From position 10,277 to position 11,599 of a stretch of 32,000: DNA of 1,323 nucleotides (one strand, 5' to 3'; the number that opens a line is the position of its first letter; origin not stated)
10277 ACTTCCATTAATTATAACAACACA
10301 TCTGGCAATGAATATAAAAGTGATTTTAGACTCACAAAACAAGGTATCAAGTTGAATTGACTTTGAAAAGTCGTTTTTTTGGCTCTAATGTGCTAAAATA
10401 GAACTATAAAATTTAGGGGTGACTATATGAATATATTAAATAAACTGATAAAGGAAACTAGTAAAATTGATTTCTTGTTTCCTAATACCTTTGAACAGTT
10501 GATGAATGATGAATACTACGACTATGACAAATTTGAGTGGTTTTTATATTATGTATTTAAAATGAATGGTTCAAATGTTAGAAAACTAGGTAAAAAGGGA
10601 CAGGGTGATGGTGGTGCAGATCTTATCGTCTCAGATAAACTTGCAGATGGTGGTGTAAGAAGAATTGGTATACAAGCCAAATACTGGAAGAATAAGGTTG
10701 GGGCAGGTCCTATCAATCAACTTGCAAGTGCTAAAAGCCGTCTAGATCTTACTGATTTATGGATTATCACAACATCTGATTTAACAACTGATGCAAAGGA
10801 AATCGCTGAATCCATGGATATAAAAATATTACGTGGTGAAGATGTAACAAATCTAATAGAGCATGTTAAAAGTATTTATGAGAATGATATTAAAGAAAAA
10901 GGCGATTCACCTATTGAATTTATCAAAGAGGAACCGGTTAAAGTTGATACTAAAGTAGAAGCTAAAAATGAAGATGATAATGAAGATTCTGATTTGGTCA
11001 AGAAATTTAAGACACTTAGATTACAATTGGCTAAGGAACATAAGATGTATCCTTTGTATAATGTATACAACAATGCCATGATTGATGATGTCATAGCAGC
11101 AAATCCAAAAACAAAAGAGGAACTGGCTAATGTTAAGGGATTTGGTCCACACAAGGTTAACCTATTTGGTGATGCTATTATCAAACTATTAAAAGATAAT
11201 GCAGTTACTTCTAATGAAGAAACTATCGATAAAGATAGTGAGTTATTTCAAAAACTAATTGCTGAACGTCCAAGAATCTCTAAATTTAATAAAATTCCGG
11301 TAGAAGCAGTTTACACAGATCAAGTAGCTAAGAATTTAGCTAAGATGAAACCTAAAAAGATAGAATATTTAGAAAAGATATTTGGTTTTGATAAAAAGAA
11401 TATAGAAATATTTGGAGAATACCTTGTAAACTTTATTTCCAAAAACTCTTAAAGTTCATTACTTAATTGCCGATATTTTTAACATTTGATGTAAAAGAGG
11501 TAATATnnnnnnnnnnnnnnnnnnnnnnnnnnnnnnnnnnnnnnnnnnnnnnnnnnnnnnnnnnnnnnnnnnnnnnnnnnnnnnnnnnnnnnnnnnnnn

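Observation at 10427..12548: Terminator-bounded two-gene operon: an Mrr-type nuclease with 2 HRDC domains, plus a 2H phosphoesterase with a DUF4288-like domain. Candidate uncharacterised nucleic-acid conflict/defence module.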

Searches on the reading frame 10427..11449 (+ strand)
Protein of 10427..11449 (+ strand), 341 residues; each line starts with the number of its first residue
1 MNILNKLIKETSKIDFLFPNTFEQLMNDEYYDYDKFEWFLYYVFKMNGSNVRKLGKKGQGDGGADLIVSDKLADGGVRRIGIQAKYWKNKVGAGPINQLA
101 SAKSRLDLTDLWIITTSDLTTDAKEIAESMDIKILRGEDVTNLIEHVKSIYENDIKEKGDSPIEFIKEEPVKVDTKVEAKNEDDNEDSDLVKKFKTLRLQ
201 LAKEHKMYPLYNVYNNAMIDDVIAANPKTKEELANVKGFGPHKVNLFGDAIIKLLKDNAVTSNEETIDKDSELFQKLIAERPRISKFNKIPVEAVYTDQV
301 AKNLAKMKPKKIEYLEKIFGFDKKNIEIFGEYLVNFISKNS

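Call 4: search_protein_families(library=pfam, proteins=[window:10427-11449:+], max_evalue=1)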
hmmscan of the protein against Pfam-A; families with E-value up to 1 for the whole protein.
window:10427-11449:+ (341 aa): 5 families
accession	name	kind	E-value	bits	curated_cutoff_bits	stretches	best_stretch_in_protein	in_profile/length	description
PF00570.28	HRDC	-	1.8e-21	76.3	23.8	2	189-254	3-67/68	HRDC domain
PF04471.18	Mrr_cat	-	9.6e-18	64.8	21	1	33-144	6-115/115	Restriction endonuclease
PF22722.2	NA-iREase1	-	5.3e-05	23.6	27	1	37-131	7-92/106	NACHT-associated inactive Restriction Endonuclease 1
PF13156.12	Mrr_cat_2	-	0.0011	19.2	22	1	56-136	24-106/127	Restriction endonuclease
PF11123.14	DNA_Packaging_2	-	0.059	13.9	27.5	1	250-287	34-67/79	DNA packaging protein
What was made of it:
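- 10523..10858 (+): Mrr_cat nuclease core (residues 33-144) with the catalytic set E37, D65, Q83-A-K85. The NA-iREase1 (inactive) model scores below its cut-off (call 4).
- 10991..11446 (+): Two HRDC modules (about residues 189-261 and 269-340). Pfam HRDC in two stretches (call 4).
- On Type IV restriction enzyme of the Mrr family: Pfam at 64.8 bits against a cut-off of 21 (call 4).
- Checked: Pfam gives Mrr_cat at E 9.6e-18 (residues 33-144) and HRDC at E 1.8e-21 in two stretches (call 4).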

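Call 5: search_protein_families(library=ncbifam, proteins=[window:10427-11449:+], max_evalue=1)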
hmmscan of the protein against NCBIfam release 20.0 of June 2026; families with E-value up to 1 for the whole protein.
window:10427-11449:+ (341 aa): 3 families
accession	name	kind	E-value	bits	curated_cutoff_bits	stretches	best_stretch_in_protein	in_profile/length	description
TIGR01389.1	recQ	equivalog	8.6e-19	67.4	640.2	2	172-257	506-590/591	DNA helicase RecQ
NF008279.0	PRK11057.1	equivalog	2.3e-11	42.9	1015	2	159-259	504-603/608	ATP-dependent DNA helicase RecQ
TIGR01388.1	rnd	equivalog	2e-05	24.1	298.95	2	186-270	208-290/363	ribonuclease D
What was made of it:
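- On RecQ helicase / RNase D: The NCBIfam recQ and rnd models match only their HRDC ends, far below cut-off (call 5).
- Closest known: HRDC domains of RecQ, BLM, WRN and RNase D. Different: TIGR01389 recQ matches only its last ~85 positions, at 67 bits against a cut-off of 640 (call 5).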

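Call 6: search_protein_families(library=padloc, proteins=[window:10427-11449:+], max_evalue=1)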
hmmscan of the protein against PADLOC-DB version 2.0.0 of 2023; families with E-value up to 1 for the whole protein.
window:10427-11449:+ (341 aa): 8 families
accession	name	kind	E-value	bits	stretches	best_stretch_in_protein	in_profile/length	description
PDLC02861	DpdF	-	1.8e-18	64.2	2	158-257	506-605/611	DpdF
PDLC02864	DpdF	-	3.6e-11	40.6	2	178-256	531-608/610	DpdF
PDLC02871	DpdF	-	2e-09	35.6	2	159-260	35-135/140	DpdF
PDLC03657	mREase_IV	-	2.6e-07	28.2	1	51-146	198-294/317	Type IV methyl-directed restriction enzyme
PDLC00631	ZorD1|ZorD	-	4.8e-07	25.9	1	32-148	949-1064/1071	"SWI2/SNF2 helicase, Mrr-like nuclease"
PDLC02865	DpdF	-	0.00014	17.6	1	189-254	1432-1496/1499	DpdF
PDLC04715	PDC-M58A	-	0.0025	15.8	1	32-130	8-110/154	-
PDLC02863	DpdF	-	0.042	10.7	1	192-254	402-463/488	DpdF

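Call 9: find_homologous_proteins(query=window:10427-11449:+)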
Query window:10427-11449:+ (341 aa): 78 proteins with E <= 0.001 among 3187 candidates.
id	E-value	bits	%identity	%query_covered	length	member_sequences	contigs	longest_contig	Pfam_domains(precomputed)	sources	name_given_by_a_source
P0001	2.7e-213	725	96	100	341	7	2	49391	PF00570.29,PF04471.19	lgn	-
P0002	9.4e-209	710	94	100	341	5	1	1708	PF00570.29,PF04471.19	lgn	-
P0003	3.5e-165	567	75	100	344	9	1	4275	PF00570.29,PF04471.19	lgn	-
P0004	4.4e-156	537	73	100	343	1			PF00570.29,PF04471.19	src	-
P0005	1.7e-155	535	73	100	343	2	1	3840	PF00570.29,PF04471.19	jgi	-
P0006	4.2e-152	524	71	100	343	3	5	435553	PF00570.29,PF04471.19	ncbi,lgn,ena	-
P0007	2.2e-149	515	69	100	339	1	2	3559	PF00570.29,PF04471.19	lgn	-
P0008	6.2e-149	514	70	100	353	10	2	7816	PF13156.13,PF00570.29,PF22722.3,PF04471.19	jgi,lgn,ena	-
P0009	1.0e-142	493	67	100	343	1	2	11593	PF13156.13,PF00570.29,PF22722.3,PF04471.19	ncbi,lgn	-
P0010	1.3e-142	493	67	100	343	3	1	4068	PF00570.29,PF04471.19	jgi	-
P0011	1.6e-135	470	64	100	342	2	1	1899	PF00570.29,PF04471.19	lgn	-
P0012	4.8e-125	435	60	99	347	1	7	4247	PF00570.29,PF04471.19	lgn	-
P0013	1.6e-122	427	57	100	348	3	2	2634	PF00570.29,PF22722.3,PF04471.19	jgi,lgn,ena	-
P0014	3.8e-121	422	58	99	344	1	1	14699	PF00570.29,PF22722.3,PF04471.19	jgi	jgi:superfamily II DNA helicase RecQ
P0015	2.5e-120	420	57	99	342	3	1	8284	PF00570.29,PF22722.3,PF04471.19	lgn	-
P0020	1.0e-116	408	57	99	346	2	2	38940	PF00570.29,PF22722.3,PF04471.19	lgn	-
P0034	1.0e-111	391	55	99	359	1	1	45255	PF00570.29,PF04471.19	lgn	-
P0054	3.5e-104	367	54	100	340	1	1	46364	PF00570.29,PF22722.3,PF04471.19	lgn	-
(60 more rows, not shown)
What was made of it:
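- Distribution is patchy and small: 78 clusters among 5.8 billion (call 9).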

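Call 12: find_related_loci(query=A1, collection=genome_contigs, flank=8000)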
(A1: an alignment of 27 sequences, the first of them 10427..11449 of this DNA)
Query A1 (341 aa) in genome_contigs; peptide patterns used: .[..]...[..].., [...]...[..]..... (x = any residue, [..] = any of these).
76 stretches matched a pattern; 15 encode a relative of the query (tblastn E <= 1e-3); 15 distinct loci.
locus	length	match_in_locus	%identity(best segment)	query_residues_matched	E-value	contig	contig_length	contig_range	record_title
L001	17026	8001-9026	71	1-340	4e-158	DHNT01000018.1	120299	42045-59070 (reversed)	MAG TPA_asm: Acholeplasmataceae bacterium UBA5409 UBA5409_contig_3847, whole genome shotgun sequence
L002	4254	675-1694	56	1-339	2e-117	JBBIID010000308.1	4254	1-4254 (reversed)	MAG: Paludibacter sp. isolate SLS170214_bin_13 NODE_5820_length_4254_cov_4.896642, whole genome shotgun sequence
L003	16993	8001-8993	54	1-337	3e-113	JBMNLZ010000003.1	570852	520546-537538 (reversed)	MAG: Bacilli bacterium isolate SBF912LR0HQ0065 contig_42971, whole genome shotgun sequence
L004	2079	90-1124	55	1-339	2e-115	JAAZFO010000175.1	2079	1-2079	MAG: Erysipelotrichia bacterium isolate AS10tlH2TH_221 343825_AS10, whole genome shotgun sequence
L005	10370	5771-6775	55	1-339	6e-107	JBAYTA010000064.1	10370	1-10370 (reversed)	MAG: Bacilli bacterium isolate SO_2016_LW2_86 scaffold13789_LW138R_2016, whole genome shotgun sequence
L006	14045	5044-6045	54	1-339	9e-103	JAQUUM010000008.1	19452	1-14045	MAG: Bacilli bacterium isolate STD2_143 NODE_10265_length_19452_cov_6.082587_Sandtown_D2, whole genome shotgun sequence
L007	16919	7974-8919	52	13-341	2e-79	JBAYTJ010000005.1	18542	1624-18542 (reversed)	MAG: Acholeplasma sp. isolate SO_2016_LW2_96 scaffold05663_LW138R_2016, whole genome shotgun sequence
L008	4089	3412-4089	48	74-296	7e-60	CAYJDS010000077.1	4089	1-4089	MAG TPA_asm: uncultured Staphylococcaceae bacterium isolate ERP122455_co1_30 genome assembly, contig: NODE_9950_length_4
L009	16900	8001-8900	37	18-339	4e-52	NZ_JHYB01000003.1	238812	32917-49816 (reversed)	Haploplasma modicum ATCC 29102 T352DRAFT_scaffold00002.2_C, whole genome shotgun sequence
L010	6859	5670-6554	37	18-337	1e-48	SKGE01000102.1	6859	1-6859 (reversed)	MAG: Candidatus Izimaplasma bacterium isolate CSBr16_127 CSBr16-16221, whole genome shotgun sequence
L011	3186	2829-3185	74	1-119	6e-48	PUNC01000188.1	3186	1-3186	MAG: PVC group bacterium isolate B1Sed10_207 B1-Sed10-C52605, whole genome shotgun sequence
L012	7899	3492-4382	35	18-338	2e-44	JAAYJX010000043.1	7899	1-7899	MAG: Erysipelotrichia bacterium isolate AS10tlH2TH_345 75199_AS10, whole genome shotgun sequence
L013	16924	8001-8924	31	16-334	1e-36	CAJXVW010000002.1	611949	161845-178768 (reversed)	MAG TPA_asm: uncultured Tenericutes bacterium isolate SRR6201695_bin.11_MetaBAT_v2.12.1_MAG genome assembly, contig: NOD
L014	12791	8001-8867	30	15-335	5e-33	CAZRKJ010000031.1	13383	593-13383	MAG TPA_asm: uncultured Acholeplasma sp. isolate binchicken_co173_132 genome assembly, contig: NODE_15736_length_13383_c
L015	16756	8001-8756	32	11-258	3e-29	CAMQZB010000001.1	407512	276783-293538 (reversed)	MAG TPA_asm: uncultured Clostridia bacterium isolate ERR3139989_bin.7_metaWRAP_v1.3_MAG genome assembly, contig: ERZ4740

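Call 15: find_encoding_contigs(protein=P0001, flank=10000, max_places=4)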
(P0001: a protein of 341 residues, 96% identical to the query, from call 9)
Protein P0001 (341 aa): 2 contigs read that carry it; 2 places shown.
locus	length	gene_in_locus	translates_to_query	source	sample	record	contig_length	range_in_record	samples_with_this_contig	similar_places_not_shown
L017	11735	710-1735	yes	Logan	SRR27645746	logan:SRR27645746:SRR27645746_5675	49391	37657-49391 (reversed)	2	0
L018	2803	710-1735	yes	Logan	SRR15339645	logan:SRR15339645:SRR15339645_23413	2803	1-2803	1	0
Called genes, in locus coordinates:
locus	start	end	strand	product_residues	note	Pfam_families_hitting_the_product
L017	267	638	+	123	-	-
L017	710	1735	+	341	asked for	PF04471:Mrr_cat, PF00570:HRDC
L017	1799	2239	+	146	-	-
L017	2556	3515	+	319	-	PF00294:PfkB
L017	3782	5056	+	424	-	PF00817:IMS, PF11798:IMS_HHH (weak), PF21999:IMS_HHH_1 (weak), PF11799:IMS_C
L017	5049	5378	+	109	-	PF08863:YolD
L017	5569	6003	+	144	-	PF12802:MarR_2, PF01047:MarR (weak), PF13463:HTH_27 (weak)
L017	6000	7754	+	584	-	PF00664:ABC_membrane, PF00005:ABC_tran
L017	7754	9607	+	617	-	PF00664:ABC_membrane, PF00005:ABC_tran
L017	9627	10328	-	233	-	PF09335:VTT_dom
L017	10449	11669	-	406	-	PF12242:Eno-Rase_NADH_b, PF12241:Enoyl_reductase, PF07055:Eno-Rase_FAD_bd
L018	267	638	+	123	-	-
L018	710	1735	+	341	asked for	PF04471:Mrr_cat, PF00570:HRDC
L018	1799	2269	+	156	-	-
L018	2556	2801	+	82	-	?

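Call 31: find_encoding_contigs(protein=P0006, flank=8000, max_places=3)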
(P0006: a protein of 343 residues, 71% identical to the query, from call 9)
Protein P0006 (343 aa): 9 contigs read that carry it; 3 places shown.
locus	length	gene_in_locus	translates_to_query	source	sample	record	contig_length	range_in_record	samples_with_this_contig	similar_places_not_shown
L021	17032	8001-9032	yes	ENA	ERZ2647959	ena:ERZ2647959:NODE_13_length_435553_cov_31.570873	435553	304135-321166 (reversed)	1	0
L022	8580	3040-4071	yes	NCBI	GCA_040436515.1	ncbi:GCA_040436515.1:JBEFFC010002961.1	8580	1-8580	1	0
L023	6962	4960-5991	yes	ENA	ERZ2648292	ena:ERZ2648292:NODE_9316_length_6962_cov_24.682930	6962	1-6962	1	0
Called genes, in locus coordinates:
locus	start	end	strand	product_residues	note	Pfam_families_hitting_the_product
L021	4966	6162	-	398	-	-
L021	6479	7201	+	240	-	-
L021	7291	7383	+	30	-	-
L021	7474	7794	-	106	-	PF02635:DsrE (weak)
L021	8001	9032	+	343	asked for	PF04471:Mrr_cat, PF00570:HRDC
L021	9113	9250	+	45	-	-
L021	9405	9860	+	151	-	PF02661:Fic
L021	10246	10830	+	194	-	PF14278:TetR_C_8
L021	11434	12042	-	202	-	-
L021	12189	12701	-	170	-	PF00210:Ferritin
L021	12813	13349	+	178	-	PF00293:NUDIX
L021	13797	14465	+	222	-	PF00578:AhpC-TSA, PF08534:Redoxin, PF10417:1-cysPrx_C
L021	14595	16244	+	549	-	PF01564:Spermine_synth (weak)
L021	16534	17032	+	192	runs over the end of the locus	PF13238:AAA_18 (weak)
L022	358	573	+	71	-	-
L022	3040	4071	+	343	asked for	PF04471:Mrr_cat, PF00570:HRDC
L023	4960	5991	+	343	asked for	PF04471:Mrr_cat, PF00570:HRDC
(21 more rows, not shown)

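Call 35: search_solved_structures(query=A1, max_evalue=1)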
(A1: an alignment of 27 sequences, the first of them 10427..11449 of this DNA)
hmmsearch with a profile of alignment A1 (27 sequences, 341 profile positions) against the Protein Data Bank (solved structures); distinct sequences matched with E-value up to 1: 16.
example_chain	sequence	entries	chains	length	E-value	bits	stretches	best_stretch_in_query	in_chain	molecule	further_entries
2rhf_A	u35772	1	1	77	3.1e-14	56.2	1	187-259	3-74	DNA helicase RecQ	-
1wud_A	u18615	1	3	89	8.9e-13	51.4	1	186-259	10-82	ATP-dependent DNA helicase recQ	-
2ma1_A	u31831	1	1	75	1.9e-08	37.2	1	190-258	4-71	DNA helicase RecQ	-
4cdg_A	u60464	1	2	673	1.8e-07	34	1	152-264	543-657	BLOOM SYNDROME PROTEIN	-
4o3m_A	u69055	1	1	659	2.6e-07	33.5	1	152-261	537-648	Bloom syndrome protein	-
4cgz_A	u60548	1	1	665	2.6e-07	33.5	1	152-261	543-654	BLOOM'S SYNDROME HELICASE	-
2rrd_A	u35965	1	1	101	2.9e-06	30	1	181-261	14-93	HRDC domain from Bloom syndrome protein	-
2kv2_A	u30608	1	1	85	1.1e-05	28.2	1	187-261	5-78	Bloom syndrome protein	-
7auc_A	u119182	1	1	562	9.9e-05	25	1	182-261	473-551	Bloom syndrome protein,Bloom syndrome protein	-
7aud_A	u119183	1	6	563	9.9e-05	25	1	182-261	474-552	Bloom syndrome protein,Bloom syndrome protein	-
2e1e_A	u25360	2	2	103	0.0036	19.9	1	184-260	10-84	Werner syndrome ATP-dependent helicase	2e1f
2dgz_A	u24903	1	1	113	0.0096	18.5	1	265-324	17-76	Werner syndrome protein variant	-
9hzg_E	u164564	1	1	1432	0.028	16.9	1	169-265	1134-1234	Bifunctional 3'-5' exonuclease/ATP-dependent helicase WRN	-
9f27_A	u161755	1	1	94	0.081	15.4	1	175-225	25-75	RPA32 subunit of the hetero-oligomeric complex involved in homologous recombination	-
9f29_C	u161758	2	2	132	0.19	14.2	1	175-225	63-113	RPA32 subunit of the hetero-oligomeric complex involved in homologous recombination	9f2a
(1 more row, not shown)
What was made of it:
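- Checked: The second HRDC (residues 265-324) matches WRN HRDC (call 35).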

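Call 38: search_protein_families(library=pfam, proteins=[L006:2264-5008:+, L010:3116-5635:+, L013:5143-7953:+, L014:2959-7728:+, L015:8917-11193:+, L012:73-2337:+, L009:6188-7648:+, L015:6399-7859:+, L003:9038-9733:+, L017:1784-2236:+], max_evalue=0.001)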
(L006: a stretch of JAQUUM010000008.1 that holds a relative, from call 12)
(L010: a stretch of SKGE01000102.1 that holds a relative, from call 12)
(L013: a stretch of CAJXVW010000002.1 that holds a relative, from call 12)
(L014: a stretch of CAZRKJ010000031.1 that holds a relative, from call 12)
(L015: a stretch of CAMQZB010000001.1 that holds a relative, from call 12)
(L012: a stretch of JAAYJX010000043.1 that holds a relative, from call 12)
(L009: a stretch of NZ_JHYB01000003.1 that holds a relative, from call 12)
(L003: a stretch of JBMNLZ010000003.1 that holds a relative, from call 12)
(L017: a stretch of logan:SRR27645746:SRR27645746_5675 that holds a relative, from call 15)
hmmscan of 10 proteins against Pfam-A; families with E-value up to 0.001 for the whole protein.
L006:2264-5008:+ (915 aa): 6 families
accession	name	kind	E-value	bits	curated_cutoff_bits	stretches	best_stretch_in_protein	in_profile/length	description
PF04851.21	ResIII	-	2.5e-34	119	22.5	1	192-340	2-164/164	Type III restriction enzyme, res subunit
PF11907.13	DUF3427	-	3.4e-28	99.1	27.7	1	673-911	5-279/280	Domain of unknown function (DUF3427)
PF00271.37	Helicase_C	-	2.7e-14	53.8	23.5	1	409-513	5-108/110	Helicase conserved C-terminal domain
PF00270.35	DEAD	-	1.9e-07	31.4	26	1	198-342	4-163/167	DEAD/DEAH box helicase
PF13091.12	PLDc_2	-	2e-07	31.3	27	1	42-150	25-129/132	PLD-like domain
PF18766.7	SWI2_SNF2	-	1.7e-05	25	26.7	1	214-377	19-193/221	SWI2/SNF2 ATPase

L010:3116-5635:+ (840 aa): 7 families
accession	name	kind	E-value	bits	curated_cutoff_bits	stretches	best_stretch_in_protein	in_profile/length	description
PF00580.27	UvrD-helicase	-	1.3e-40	140.2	23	1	137-593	4-268/271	UvrD/REP helicase N-terminal domain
PF13245.12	AAA_19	-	3.5e-22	79.5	25.1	1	138-580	1-133/134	AAA domain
PF13361.12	UvrD_C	-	1.5e-13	51.3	25.6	1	685-769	276-345/350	UvrD-like helicase C-terminal domain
PF13538.12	UvrD_C_2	-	7e-10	39.1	27.4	1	747-770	28-52/52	UvrD-like helicase C-terminal domain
PF01396.24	Zn_ribbon_Top1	-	5.9e-09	36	32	1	800-831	3-34/39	Topoisomerase DNA binding C4 zinc finger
PF13604.12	AAA_30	-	6e-08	33.1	27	0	529-575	81-127/191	AAA domain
PF01443.25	Viral_helicase1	-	3.5e-06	27.4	21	1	497-770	24-227/228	Viral superfamily 1 RNA helicase core domain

L013:5143-7953:+ (937 aa): 10 families
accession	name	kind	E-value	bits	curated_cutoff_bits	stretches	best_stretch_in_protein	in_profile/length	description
PF13087.12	AAA_12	-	5.7e-27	95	27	1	578-744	15-192/195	AAA domain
PF13086.12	AAA_11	-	1.7e-25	90.7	27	1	190-536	2-251/257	AAA domain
PF13245.12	AAA_19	-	1.8e-15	57.7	25.1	1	194-270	1-78/134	AAA domain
PF10881.14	DUF2726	-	3.8e-13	49.7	24.7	1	851-925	51-123/126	Protein of unknown function (DUF2726)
PF01443.25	Viral_helicase1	-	7.8e-12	45.9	21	0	208-282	2-73/228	Viral superfamily 1 RNA helicase core domain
PF13604.12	AAA_30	-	9e-12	45.6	27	1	190-251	2-65/191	AAA domain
PF00580.27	UvrD-helicase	-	1e-05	25.8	23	1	190-534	1-250/271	UvrD/REP helicase N-terminal domain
PF04851.21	ResIII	-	0.00011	22.6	22.5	0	193-258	7-79/164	Type III restriction enzyme, res subunit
PF13173.12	AAA_14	-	0.00015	22.2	27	0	204-277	2-71/129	AAA domain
PF20720.3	nSTAND3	-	0.00037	20.7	27.2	0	195-253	8-66/155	Novel STAND NTPase 3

L014:2959-7728:+ (1590 aa): 11 families
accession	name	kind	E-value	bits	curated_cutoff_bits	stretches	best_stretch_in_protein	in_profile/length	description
PF00580.27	UvrD-helicase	-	9.8e-31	107.9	23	2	1034-1123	3-93/271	UvrD/REP helicase N-terminal domain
PF00270.35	DEAD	-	2.6e-29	102.5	26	1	260-433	2-165/167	DEAD/DEAH box helicase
PF00271.37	Helicase_C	-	1.6e-23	83.5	23.5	1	474-578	4-109/110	Helicase conserved C-terminal domain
PF13245.12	AAA_19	-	4e-20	72.8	25.1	1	1042-1197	9-134/134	AAA domain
PF13361.12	UvrD_C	-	3.4e-19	69.9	25.6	2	1354-1453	234-349/350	UvrD-like helicase C-terminal domain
PF01443.25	Viral_helicase1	-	1.5e-10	41.7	21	1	1380-1450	159-227/228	Viral superfamily 1 RNA helicase core domain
PF13538.12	UvrD_C_2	-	6.6e-10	39.1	27.4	1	1403-1449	2-51/52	UvrD-like helicase C-terminal domain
PF13401.12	AAA_22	-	4.2e-08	34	27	1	1045-1187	6-122/130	AAA domain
PF13604.12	AAA_30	-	2.8e-07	30.9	27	1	1038-1192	12-128/191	AAA domain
PF02562.22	PhoH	-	1.1e-06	28.8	27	0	1040-1192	16-158/205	PhoH-like protein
PF04851.21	ResIII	-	4.6e-05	23.8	22.5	1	258-392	4-140/164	Type III restriction enzyme, res subunit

L015:8917-11193:+ (759 aa): 5 families
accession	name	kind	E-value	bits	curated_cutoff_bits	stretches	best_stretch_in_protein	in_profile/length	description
PF04851.21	ResIII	-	5.6e-35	121.1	22.5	1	149-294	2-163/164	Type III restriction enzyme, res subunit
PF00271.37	Helicase_C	-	1.7e-15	57.6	23.5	1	368-469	8-109/110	Helicase conserved C-terminal domain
PF18766.7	SWI2_SNF2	-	5e-10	39.8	26.7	1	162-339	10-201/221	SWI2/SNF2 ATPase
PF00270.35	DEAD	-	8.3e-10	39.1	26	1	153-294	2-161/167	DEAD/DEAH box helicase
PF18741.7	MTES_1575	-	0.00051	20.5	38.2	0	59-116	33-88/96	REase_MTES_1575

L012:73-2337:+ (755 aa): 5 families
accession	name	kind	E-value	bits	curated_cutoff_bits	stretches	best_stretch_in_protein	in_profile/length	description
PF04851.21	ResIII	-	5.9e-40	137.3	22.5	1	2-148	11-163/164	Type III restriction enzyme, res subunit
PF18766.7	SWI2_SNF2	-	4.9e-16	59.5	26.7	1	2-189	5-193/221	SWI2/SNF2 ATPase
PF08463.15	EcoEI_R_C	-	1.1e-13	52.1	24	1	609-750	3-159/163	EcoEI R protein C-terminal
PF00270.35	DEAD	-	3.8e-12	46.7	26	1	13-152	13-165/167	DEAD/DEAH box helicase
PF00271.37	Helicase_C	-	4.8e-06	27.2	23.5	1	302-359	53-108/110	Helicase conserved C-terminal domain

L009:6188-7648:+ (487 aa): 0 families

L015:6399-7859:+ (487 aa): 0 families

L003:9038-9733:+ (232 aa): 0 families

L017:1784-2236:+ (151 aa): 0 families
